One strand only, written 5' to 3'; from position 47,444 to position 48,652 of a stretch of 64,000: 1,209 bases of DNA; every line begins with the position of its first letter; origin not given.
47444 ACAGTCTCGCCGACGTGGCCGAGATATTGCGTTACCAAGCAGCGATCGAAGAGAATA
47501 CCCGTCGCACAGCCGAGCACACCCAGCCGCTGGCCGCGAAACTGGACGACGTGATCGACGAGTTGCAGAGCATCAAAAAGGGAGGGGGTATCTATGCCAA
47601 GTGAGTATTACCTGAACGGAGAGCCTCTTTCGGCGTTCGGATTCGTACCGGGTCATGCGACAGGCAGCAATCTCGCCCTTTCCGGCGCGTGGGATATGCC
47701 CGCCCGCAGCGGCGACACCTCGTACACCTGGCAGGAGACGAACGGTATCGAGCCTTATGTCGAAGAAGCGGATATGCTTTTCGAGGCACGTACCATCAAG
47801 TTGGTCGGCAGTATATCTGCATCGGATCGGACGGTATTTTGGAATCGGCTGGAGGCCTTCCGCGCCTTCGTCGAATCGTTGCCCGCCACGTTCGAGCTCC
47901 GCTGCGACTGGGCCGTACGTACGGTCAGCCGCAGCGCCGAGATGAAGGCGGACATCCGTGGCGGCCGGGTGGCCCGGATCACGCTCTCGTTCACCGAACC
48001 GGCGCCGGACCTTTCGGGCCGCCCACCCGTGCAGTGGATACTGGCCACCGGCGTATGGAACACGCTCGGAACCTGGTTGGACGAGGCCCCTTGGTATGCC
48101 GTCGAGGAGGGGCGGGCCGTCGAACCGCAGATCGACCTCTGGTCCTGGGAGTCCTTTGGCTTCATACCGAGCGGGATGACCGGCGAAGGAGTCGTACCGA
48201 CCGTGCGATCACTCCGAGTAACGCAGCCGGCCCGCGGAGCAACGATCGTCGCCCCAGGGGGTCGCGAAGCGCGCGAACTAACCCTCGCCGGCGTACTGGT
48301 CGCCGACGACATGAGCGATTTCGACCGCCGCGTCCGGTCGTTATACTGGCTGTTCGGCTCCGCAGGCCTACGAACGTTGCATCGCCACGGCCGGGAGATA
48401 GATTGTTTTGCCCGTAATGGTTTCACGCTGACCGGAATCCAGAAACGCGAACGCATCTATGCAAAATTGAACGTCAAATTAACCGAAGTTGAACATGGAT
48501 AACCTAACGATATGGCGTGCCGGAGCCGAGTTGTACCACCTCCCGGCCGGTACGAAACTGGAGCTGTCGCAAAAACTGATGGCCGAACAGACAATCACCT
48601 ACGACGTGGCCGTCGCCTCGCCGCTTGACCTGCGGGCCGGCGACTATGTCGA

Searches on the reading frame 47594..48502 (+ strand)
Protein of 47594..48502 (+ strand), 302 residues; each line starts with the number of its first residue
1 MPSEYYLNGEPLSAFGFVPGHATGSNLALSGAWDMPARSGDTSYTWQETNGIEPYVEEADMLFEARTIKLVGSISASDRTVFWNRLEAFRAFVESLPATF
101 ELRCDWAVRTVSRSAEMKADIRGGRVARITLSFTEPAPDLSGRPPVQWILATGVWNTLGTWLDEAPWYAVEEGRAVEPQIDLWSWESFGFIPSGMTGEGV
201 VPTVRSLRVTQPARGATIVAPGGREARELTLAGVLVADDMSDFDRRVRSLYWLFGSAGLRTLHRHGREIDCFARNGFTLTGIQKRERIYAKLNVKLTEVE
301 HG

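Call 63: find_homologous_proteins(query=window:47594-48502:+, max_evalue=1e-20)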
Query window:47594-48502:+ (302 aa): 17 proteins with E <= 1e-20 among 3343 candidates.
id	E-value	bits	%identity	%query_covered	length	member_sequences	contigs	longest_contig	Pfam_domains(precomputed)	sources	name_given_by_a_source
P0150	1.1e-202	690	100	100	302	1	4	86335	-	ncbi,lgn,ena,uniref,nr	ncbi:hypothetical protein [uncultured Rikenella sp.]|uniref:hypothetical protein n=1 Tax=uncultured 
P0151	5.2e-164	563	81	99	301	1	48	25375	-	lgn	-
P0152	1.5e-152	525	75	100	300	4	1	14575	-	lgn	-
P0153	1.6e-113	397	55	99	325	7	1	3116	-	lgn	-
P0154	4.0e-109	383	53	99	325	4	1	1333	-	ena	-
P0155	4.5e-109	382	58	99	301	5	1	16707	-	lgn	-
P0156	6.1e-105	369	53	99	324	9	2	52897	-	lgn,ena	-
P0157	3.9e-103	363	52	99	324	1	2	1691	-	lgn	-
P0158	2.3e-102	360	52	99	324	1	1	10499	-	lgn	-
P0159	4.2e-75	271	45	98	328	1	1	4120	-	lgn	-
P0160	2.6e-70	255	48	98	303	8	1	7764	-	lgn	-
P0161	4.5e-70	254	46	98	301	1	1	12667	-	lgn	-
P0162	1.4e-69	253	47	99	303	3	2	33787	-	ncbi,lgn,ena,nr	ncbi:MAG: hypothetical protein K2G93_04035 [Rikenella sp.]|nr:hypothetical protein [Rikenella sp.]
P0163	1.0e-68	250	45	98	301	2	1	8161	-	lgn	-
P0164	7.1e-31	126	32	99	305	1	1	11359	-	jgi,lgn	jgi:hypothetical protein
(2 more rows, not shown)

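Call 64: find_encoding_contigs(protein=P0151, flank=10000, max_places=3)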
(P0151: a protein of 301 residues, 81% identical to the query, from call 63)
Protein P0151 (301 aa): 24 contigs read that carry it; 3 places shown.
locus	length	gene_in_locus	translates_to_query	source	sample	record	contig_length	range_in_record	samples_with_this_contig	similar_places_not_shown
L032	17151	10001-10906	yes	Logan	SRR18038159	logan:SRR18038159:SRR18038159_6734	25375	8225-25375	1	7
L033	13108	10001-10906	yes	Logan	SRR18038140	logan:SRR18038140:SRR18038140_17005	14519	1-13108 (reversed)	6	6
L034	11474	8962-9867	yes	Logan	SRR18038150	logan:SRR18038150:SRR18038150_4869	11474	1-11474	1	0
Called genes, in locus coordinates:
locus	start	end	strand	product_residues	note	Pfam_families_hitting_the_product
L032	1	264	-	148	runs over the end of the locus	PF10668:Phage_terminase (faint), PF13384:HTH_23 (weak), PF07037:YfeC-like (weak)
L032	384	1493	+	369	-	PF00574:CLP_protease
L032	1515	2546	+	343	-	PF19821:Phage_capsid_2 (weak), PF02839:CBM_5_12 (weak)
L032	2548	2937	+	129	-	-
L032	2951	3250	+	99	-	-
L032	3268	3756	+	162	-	-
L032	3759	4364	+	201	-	-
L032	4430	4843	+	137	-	-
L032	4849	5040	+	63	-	-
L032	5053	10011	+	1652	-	PF10145:PhageMin_Tail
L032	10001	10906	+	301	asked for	-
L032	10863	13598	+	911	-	-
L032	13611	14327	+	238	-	PF22337:Phage_fiber_rpt, PF24243:Phage_tail_C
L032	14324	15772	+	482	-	-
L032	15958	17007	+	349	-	PF11185:DUF2971 (weak)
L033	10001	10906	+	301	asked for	-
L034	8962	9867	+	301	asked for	-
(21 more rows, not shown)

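Call 65: find_encoding_contigs(protein=P0152, flank=10000, max_places=2)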
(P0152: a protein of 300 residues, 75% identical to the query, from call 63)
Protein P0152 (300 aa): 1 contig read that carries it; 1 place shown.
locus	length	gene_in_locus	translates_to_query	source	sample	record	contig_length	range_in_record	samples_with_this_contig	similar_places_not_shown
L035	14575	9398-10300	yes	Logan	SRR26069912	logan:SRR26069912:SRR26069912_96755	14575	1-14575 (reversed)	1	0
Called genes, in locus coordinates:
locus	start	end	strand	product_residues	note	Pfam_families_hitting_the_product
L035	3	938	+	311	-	?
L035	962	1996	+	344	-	PF19821:Phage_capsid_2 (weak), PF02839:CBM_5_12 (weak)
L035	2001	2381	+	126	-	-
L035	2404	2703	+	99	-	-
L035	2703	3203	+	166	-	-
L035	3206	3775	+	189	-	-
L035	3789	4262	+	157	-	-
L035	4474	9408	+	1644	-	PF10145:PhageMin_Tail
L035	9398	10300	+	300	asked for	-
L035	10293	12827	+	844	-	-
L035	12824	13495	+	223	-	PF24243:Phage_tail_C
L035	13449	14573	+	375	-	?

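Call 66: find_encoding_contigs(protein=P0156, flank=10000, max_places=2)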
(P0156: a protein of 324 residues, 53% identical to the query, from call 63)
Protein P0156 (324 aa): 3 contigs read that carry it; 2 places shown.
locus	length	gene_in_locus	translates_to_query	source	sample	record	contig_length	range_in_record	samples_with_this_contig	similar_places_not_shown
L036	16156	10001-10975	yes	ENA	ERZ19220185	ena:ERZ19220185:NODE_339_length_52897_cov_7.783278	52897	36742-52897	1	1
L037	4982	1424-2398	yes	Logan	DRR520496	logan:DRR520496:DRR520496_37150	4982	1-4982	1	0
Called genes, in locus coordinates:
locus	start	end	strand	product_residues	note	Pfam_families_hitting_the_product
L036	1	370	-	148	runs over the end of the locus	PF08822:DUF1804 (faint), PF13384:HTH_23 (weak)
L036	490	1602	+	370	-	PF00574:CLP_protease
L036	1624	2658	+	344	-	PF19821:Phage_capsid_2 (weak), PF02839:CBM_5_12 (weak)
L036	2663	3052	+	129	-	-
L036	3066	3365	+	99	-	-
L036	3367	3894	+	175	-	-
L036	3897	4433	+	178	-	-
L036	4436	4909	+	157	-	-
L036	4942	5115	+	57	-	-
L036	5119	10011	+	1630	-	PF10145:PhageMin_Tail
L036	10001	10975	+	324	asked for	-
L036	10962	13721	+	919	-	-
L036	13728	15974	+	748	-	-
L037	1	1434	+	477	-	?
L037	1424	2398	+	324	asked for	-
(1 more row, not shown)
